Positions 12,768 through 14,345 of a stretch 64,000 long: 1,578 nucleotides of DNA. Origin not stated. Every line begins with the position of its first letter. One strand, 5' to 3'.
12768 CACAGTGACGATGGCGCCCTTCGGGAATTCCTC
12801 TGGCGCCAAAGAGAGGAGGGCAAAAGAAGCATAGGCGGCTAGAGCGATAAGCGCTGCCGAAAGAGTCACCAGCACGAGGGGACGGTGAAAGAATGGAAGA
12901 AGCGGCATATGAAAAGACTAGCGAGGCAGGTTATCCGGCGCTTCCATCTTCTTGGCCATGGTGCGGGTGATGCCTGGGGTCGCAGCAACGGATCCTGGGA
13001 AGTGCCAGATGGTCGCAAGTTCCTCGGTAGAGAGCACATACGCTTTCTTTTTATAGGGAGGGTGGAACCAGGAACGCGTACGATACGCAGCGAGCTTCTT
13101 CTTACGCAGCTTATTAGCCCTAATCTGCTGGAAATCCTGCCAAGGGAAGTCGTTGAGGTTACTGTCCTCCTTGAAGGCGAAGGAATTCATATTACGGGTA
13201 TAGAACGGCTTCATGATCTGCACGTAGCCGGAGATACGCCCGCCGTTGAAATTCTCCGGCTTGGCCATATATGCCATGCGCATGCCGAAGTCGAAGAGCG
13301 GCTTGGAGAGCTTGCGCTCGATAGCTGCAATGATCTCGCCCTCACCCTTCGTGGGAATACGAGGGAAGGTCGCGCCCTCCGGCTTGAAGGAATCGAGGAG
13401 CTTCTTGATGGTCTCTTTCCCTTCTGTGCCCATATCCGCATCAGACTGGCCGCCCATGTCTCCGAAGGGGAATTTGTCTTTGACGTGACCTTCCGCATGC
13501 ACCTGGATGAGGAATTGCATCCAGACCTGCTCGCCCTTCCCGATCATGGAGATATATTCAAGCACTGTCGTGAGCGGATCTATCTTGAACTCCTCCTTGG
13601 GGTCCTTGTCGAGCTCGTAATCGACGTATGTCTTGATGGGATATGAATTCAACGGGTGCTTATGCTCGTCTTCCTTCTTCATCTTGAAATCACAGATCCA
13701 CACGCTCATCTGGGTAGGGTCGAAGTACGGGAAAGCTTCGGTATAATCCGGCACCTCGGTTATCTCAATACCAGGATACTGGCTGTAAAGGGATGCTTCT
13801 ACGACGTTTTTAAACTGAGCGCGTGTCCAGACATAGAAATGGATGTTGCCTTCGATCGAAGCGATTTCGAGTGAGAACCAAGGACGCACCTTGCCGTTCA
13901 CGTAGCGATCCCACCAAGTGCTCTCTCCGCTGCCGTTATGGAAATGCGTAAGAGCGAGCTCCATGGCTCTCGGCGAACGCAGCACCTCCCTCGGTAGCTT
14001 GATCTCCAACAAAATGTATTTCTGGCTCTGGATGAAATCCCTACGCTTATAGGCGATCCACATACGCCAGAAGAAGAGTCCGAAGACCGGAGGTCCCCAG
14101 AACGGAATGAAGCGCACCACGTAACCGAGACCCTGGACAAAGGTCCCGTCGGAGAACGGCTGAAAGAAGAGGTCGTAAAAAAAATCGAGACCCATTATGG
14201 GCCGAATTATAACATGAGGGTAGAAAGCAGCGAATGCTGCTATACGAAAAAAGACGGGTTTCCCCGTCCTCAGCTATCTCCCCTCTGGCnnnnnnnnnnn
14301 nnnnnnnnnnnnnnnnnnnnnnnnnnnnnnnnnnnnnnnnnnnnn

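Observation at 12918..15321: Pair of conserved unknowns: large membrane-anchored protein and a sigma-70-region-4/winged-helix DNA-binding protein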

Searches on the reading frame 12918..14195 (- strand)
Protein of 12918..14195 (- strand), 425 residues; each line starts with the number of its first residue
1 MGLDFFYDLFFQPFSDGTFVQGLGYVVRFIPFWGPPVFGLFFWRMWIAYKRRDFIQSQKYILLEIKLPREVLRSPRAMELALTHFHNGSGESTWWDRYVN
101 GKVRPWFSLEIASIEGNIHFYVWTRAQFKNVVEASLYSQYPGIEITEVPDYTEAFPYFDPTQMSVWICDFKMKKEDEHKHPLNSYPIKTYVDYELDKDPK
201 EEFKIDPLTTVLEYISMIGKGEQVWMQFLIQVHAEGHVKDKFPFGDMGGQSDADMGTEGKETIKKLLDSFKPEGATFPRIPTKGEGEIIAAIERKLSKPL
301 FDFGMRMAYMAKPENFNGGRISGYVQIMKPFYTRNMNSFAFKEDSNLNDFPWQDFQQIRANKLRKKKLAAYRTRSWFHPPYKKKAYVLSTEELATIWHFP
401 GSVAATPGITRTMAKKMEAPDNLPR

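Call 3: search_protein_families(library=pfam, proteins=[window:12918-14195:-], max_evalue=1)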
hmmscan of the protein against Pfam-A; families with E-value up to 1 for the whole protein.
window:12918-14195:- (425 aa): 0 families
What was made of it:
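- On DUF8128 (PF26449): The local Pfam copy lacks the model (call 3).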

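Call 4: search_protein_families(library=ncbifam, proteins=[window:12918-14195:-], max_evalue=1)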
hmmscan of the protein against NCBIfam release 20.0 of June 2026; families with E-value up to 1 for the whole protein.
window:12918-14195:- (425 aa): 0 families
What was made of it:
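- DUF8128 matches no anti-sigma domain in Pfam or NCBIfam (calls 3, 4).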

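Call 6: find_homologous_proteins(query=window:12918-14195:-)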
Query window:12918-14195:- (425 aa): 6280 proteins with E <= 0.001 among 8000 candidates; the best 120 are listed.
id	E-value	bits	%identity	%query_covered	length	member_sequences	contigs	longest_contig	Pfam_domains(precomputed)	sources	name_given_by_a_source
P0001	2.1e-297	1004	100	100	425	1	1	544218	PF26449.1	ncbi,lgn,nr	ncbi:hypothetical protein K8Q93_03315 [Candidatus Parcubacteria bacterium]|nr:hypothetical protein [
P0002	1.8e-251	853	84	100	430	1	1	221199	PF26449.1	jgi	-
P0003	6.0e-243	825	80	100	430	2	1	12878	PF26449.1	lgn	-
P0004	3.1e-214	730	74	100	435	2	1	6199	PF26449.1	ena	-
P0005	5.9e-157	541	60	99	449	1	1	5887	PF26449.1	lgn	-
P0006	5.6e-137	475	51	99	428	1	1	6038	PF26449.1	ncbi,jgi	jgi:hypothetical protein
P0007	3.6e-131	456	51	100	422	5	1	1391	PF26449.1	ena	-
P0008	3.1e-130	453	50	98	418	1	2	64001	PF26449.1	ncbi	-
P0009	8.5e-130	452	51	100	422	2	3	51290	PF26449.1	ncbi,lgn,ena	-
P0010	6.8e-129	449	54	93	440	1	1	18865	PF26449.1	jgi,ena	-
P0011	1.5e-128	448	53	90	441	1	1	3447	PF26449.1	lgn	-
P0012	1.6e-128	447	51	96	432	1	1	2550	PF26449.1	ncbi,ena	-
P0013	3.2e-127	443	51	99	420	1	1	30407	PF26449.1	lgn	-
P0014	2.0e-125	437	49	97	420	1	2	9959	PF26449.1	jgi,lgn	-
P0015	6.1e-125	436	50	98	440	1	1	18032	PF26449.1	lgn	-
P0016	6.1e-122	426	48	100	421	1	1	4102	PF26449.1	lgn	-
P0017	8.4e-122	425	49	99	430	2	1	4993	PF26449.1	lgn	-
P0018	4.2e-121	423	50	93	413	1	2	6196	PF26449.1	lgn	-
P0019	9.7e-120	419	48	98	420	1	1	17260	PF26449.1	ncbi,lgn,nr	ncbi:MAG: hypothetical protein Q7S34_03140 [bacterium]|nr:hypothetical protein [bacterium]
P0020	3.2e-119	417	46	100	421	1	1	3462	PF26449.1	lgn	-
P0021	2.7e-117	410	47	98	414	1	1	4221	PF26449.1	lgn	-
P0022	5.6e-117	409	46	100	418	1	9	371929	PF26449.1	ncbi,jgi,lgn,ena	jgi:hypothetical protein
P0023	2.4e-116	407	48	98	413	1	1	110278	PF26449.1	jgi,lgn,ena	-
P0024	3.9e-116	407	47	99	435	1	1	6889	PF26449.1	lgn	-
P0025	6.9e-116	406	49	93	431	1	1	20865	PF26449.1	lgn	-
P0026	7.0e-116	406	48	99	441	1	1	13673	PF26449.1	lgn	-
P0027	1.4e-115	405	46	99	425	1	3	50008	PF26449.1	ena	-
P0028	2.6e-115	404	46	98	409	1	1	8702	PF26449.1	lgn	-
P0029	1.4e-114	402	46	99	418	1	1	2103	PF26449.1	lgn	-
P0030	4.5e-114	400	46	100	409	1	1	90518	PF26449.1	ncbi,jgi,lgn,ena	ncbi:MAG: hypothetical protein WCW87_02300 [Candidatus Paceibacterota bacterium]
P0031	4.8e-114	400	46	99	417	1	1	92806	PF26449.1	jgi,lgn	-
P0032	1.2e-113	398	46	99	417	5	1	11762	PF26449.1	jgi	jgi:hypothetical protein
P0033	1.3e-113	398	46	97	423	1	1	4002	PF26449.1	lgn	-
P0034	4.0e-113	397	45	98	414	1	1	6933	PF26449.1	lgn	-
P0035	5.7e-113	396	47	97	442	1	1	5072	PF26449.1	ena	-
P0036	8.1e-113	396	47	98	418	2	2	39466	PF26449.1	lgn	-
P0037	5.0e-112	393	46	98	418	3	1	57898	PF26449.1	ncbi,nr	ncbi:hypothetical protein IID27_00495 [Patescibacteria group bacterium]|nr:hypothetical protein [Pat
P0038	1.4e-111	392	46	100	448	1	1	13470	PF26449.1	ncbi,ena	-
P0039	9.8e-111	389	49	93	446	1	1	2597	PF26449.1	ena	-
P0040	2.0e-110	388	46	93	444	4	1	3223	PF26449.1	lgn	-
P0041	2.4e-110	388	47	93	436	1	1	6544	PF26449.1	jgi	-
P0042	5.6e-110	386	44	98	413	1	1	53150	PF26449.1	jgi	jgi:hypothetical protein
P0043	7.5e-110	386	46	98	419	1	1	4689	PF26449.1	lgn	-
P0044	7.6e-110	386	48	89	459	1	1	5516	PF26449.1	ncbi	-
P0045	1.3e-109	385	45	97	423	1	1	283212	PF26449.1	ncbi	-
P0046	1.8e-109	385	47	93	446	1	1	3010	PF26449.1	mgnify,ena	mgnify:CR=1 FL=1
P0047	3.2e-109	384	46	93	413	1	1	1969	PF26449.1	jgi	-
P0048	7.5e-109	383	46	96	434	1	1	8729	PF26449.1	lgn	-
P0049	1.1e-108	382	45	95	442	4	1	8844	PF26449.1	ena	-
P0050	1.2e-108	382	47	96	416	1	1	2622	PF26449.1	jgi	-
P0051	3.9e-108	380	46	93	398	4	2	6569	PF26449.1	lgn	-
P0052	5.0e-108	380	43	100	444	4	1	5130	PF26449.1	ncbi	-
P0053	7.0e-108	379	45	98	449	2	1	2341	PF26449.1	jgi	jgi:hypothetical protein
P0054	9.2e-108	379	46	98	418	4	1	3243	PF26449.1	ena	-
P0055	1.0e-107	379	46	92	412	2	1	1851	PF26449.1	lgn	-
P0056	1.6e-107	378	44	100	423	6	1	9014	PF26449.1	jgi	jgi:hypothetical protein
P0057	2.3e-107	378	46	97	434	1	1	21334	PF26449.1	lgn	-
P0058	3.5e-107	377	45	96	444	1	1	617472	PF26449.1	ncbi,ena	-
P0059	3.6e-107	377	46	93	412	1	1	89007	PF26449.1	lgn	-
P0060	3.6e-107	377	45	100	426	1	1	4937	PF26449.1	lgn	-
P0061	4.2e-107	377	47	90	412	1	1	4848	PF26449.1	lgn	-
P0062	4.5e-107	377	44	94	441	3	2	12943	PF26449.1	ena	-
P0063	5.3e-107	377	46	98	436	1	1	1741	PF26449.1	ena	-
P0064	6.0e-107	376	45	100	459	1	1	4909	PF26449.1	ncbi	-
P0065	6.9e-107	376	45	93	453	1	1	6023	PF26449.1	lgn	-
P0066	6.9e-107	376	47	95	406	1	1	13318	PF26449.1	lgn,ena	-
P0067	1.0e-106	376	47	93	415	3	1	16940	PF26449.1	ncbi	-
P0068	1.1e-106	376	46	96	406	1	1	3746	PF26449.1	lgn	-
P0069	1.3e-106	375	46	93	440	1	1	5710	PF26449.1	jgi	jgi:hypothetical protein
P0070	1.6e-106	375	45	99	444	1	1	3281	PF26449.1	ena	-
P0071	1.9e-106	375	47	93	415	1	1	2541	PF26449.1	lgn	-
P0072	3.5e-106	374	44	96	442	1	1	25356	PF26449.1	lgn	-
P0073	4.3e-106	374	45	98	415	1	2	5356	PF26449.1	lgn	-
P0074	5.2e-106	373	42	100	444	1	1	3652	PF26449.1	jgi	jgi:hypothetical protein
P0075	5.4e-106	373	46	96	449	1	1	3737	PF26449.1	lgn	-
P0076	5.7e-106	373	44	99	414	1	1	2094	PF26449.1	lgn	-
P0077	9.2e-106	372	45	95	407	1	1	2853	PF26449.1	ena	-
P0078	1.0e-105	372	45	95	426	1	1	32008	PF26449.1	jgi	jgi:hypothetical protein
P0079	1.0e-105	372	42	99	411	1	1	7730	PF26449.1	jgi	jgi:hypothetical protein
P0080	1.1e-105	372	43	92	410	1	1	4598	PF26449.1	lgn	-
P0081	1.1e-105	372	46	93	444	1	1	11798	PF26449.1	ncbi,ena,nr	ncbi:MAG: hypothetical protein ISR98_00695 [Parcubacteria group bacterium]|nr:hypothetical protein [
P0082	1.2e-105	372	44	99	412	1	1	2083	PF26449.1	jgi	jgi:hypothetical protein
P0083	1.5e-105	372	43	96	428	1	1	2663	PF26449.1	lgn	-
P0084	1.6e-105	372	46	90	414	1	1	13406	PF26449.1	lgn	-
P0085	2.1e-105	371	46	93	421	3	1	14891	PF26449.1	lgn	-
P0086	2.3e-105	371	45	100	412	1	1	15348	PF26449.1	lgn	-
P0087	2.5e-105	371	44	98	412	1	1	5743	PF26449.1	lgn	-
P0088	2.6e-105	371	44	98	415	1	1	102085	PF26449.1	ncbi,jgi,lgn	ncbi:MAG: hypothetical protein WC673_00890 [Candidatus Paceibacterota bacterium]|jgi:hypothetical pr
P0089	3.1e-105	371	44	98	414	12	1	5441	PF26449.1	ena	-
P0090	3.3e-105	371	44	91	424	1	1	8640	PF26449.1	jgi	jgi:hypothetical protein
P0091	4.8e-105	370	46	94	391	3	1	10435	PF26449.1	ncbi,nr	ncbi:hypothetical protein IIB50_02480, partial [Patescibacteria group bacterium]|nr:hypothetical pro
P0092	6.1e-105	370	46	89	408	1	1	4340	PF26449.1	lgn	-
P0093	6.7e-105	370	43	99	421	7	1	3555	PF26449.1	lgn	-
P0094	7.3e-105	369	46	93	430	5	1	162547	PF26449.1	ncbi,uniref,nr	ncbi:hypothetical protein AUJ77_02095 [Candidatus Nomurabacteria bacterium CG1_02_43_90]|uniref:DUF8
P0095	1.4e-104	369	44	98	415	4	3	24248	PF26449.1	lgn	-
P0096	1.4e-104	369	47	90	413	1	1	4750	PF26449.1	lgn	-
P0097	2.0e-104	368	45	93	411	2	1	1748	PF26449.1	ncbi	-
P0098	2.0e-104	368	43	97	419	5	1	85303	PF26449.1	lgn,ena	-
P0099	2.1e-104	368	44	98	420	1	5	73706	PF26449.1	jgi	jgi:hypothetical protein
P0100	2.2e-104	368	43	100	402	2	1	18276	PF26449.1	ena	-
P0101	2.5e-104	368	47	92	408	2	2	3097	PF26449.1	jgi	-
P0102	2.7e-104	368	46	92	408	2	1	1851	PF26449.1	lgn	-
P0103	2.7e-104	368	45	95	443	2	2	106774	PF26449.1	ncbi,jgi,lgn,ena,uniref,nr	ncbi:hypothetical protein COU17_00350 [Candidatus Kaiserbacteria bacterium CG10_big_fil_rev_8_21_14_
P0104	2.9e-104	368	43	95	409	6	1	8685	PF26449.1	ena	-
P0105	3.0e-104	367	43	96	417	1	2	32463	PF26449.1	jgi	jgi:hypothetical protein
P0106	3.1e-104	367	44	98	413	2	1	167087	PF26449.1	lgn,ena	-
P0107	3.2e-104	367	44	99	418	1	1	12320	PF26449.1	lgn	-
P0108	3.9e-104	367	44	98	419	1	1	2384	PF26449.1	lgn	-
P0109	4.0e-104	367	43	96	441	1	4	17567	PF26449.1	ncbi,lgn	-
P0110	4.1e-104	367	44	95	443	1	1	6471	PF26449.1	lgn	-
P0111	4.2e-104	367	45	96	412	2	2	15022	PF26449.1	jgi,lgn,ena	-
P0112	4.8e-104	367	48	93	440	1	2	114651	PF26449.1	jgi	jgi:hypothetical protein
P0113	5.2e-104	367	45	96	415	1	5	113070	PF26449.1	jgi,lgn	-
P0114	5.4e-104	367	44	95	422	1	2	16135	PF26449.1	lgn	-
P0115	5.5e-104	367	46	95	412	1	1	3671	PF26449.1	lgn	-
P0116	5.6e-104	367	47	93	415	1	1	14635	PF26449.1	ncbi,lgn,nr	ncbi:MAG: hypothetical protein HZB10_03020 [Candidatus Yonathbacteria bacterium]|nr:hypothetical pro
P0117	5.7e-104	367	45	92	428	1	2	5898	PF26449.1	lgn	-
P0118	6.1e-104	366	44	95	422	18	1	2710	PF26449.1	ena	-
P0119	1.1e-103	366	47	90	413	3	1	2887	PF26449.1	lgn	-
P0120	1.2e-103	365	46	93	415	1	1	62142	PF26449.1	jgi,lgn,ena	-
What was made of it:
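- On DUF8128 (PF26449): The precomputed PF26449 is assigned to the 100%-identical protein P0001 and to all 120 listed homologues (call 6).
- PF26449 is assigned to the identical NCBI protein (call 6).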

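Call 11: find_encoding_contigs(protein=P0001, flank=10000, max_places=3)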
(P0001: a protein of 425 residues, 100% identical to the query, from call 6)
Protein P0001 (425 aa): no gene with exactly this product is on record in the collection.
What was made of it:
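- Tried and rejected: The window's own protein is not indexed for contig look-up (call 11).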

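Call 13: find_encoding_contigs(protein=P0022, flank=8000, max_places=3)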
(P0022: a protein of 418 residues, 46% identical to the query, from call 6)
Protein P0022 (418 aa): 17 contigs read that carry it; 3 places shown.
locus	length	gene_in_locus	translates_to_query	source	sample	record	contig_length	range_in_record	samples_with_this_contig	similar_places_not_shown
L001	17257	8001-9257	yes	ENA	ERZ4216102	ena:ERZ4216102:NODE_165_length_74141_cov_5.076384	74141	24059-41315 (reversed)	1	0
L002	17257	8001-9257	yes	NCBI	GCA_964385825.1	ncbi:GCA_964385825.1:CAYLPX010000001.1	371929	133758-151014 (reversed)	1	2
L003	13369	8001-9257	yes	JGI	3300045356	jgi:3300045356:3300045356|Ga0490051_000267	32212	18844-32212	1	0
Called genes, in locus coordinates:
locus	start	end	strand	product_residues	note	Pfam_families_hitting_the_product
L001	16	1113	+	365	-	PF01926:MMR_HSR1, PF02421:FeoB_N (weak), PF06071:YchF-GTPase_C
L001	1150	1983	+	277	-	PF14099:Polysacc_lyase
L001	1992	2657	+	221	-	-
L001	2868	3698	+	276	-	PF18920:DUF5671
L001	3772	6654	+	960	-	PF00133:tRNA-synt_1, PF09334:tRNA-synt_1g, PF13603:tRNA-synt_1_2, PF00293:NUDIX, PF00133:tRNA-synt_1, PF08264:Anticodon_1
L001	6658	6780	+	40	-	-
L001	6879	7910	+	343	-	PF04545:Sigma70_r4, PF05066:HARE-HTH (faint)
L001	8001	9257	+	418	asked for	PF26449:DUF8128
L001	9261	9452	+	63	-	-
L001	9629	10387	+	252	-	PF02618:YceG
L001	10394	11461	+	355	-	PF02540:NAD_synthase (weak), PF03054:tRNA_Me_trans, PF20259:tRNA_Me_trans_M, PF20258:tRNA_Me_trans_C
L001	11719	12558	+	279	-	PF03477:ATP-cone (weak), PF04471:Mrr_cat (weak), PF22357:AF1548-like_C (weak)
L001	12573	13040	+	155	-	PF02308:MgtC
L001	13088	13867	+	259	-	PF12705:PDDEXK_1, PF01930:Cas_Cas4 (faint)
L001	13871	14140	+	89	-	PF01035:DNA_binding_1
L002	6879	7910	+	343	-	PF04545:Sigma70_r4, PF05066:HARE-HTH (faint)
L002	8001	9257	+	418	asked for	PF26449:DUF8128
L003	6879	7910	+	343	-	PF04545:Sigma70_r4, PF05066:HARE-HTH (faint)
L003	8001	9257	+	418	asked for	PF26449:DUF8128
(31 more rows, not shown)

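Call 14: find_encoding_contigs(protein=P0058, flank=8000, max_places=2)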
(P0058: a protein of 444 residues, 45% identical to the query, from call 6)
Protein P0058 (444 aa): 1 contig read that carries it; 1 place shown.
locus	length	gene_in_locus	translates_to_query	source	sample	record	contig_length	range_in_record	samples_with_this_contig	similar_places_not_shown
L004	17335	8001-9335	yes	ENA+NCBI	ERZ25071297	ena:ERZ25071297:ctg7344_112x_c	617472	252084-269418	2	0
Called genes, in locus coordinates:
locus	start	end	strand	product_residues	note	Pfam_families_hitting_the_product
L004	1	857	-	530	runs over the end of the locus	PF02470:MlaD (faint), PF25989:YknX_C (faint), PF25967:RND-MFP_C (weak)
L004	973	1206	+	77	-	-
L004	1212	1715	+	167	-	-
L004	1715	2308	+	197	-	PF02525:Flavodoxin_2, PF03358:FMN_red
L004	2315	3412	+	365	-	PF01926:MMR_HSR1, PF02421:FeoB_N (weak), PF06071:YchF-GTPase_C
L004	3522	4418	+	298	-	PF18920:DUF5671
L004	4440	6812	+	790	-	PF00133:tRNA-synt_1, PF09334:tRNA-synt_1g, PF13603:tRNA-synt_1_2, PF00133:tRNA-synt_1, PF08264:Anticodon_1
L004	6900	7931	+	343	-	PF04545:Sigma70_r4, PF05066:HARE-HTH (faint)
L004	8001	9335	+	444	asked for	PF26449:DUF8128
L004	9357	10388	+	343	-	PF02618:YceG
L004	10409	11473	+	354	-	PF03054:tRNA_Me_trans, PF20259:tRNA_Me_trans_M, PF20258:tRNA_Me_trans_C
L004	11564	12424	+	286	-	PF03477:ATP-cone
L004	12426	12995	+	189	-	PF23951:DUF7282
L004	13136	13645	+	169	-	PF02308:MgtC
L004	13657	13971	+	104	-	PF01906:YbjQ_1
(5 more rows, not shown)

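Call 20: search_solved_structures(query=A2, max_evalue=10, show_alignments=2)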
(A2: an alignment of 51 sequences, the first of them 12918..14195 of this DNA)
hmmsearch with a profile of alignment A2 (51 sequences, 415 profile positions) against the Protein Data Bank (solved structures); distinct sequences matched with E-value up to 10: 0.

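Call 31: predict_structure(alignment_id=A2)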
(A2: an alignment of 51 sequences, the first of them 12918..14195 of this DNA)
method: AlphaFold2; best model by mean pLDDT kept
length: 425 residues; sequences in the alignment: 51
mean_pLDDT: 86.0   pTM: 0.85
mean pLDDT of the five models: 86.0, 85.8, 84.4, 84.2, 84.0
residues with pLDDT >= 90: 235; 70-90: 144; 50-70: 34; < 50: 12
segments of 3 or more residues with pLDDT < 50: 238-241
pLDDT, mean of each block of 10 residues (from residue 1): 73 80 90 91 89 92 92 89 88 83 93 95 96 94 93 92 94 90 93 79 77 92 96 68 51 81 90 80 91 95 96 93 92 91 72 79 93 91 93 95 72 56 51
secondary structure, 60 per line:
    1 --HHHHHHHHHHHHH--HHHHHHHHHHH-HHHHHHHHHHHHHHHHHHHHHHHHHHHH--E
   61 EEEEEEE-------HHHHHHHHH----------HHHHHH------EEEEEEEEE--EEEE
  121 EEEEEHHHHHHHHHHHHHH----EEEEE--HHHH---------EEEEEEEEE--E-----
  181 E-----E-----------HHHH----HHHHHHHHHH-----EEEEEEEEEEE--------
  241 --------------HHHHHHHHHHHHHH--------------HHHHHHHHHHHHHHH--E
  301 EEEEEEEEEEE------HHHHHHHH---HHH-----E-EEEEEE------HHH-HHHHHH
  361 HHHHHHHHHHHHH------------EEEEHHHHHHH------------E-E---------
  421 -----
elements in order: H3-15 H18-28 H30-57 E60-67 H75-83 H94-99 E106-114 E117-125 H126-139 E144-148 H151-154 E164-172 H199-202 H207-216 E222-232 H255-268 H283-297 E300-311 H318-325 E339-344 H355-373 E386-389 H390-396
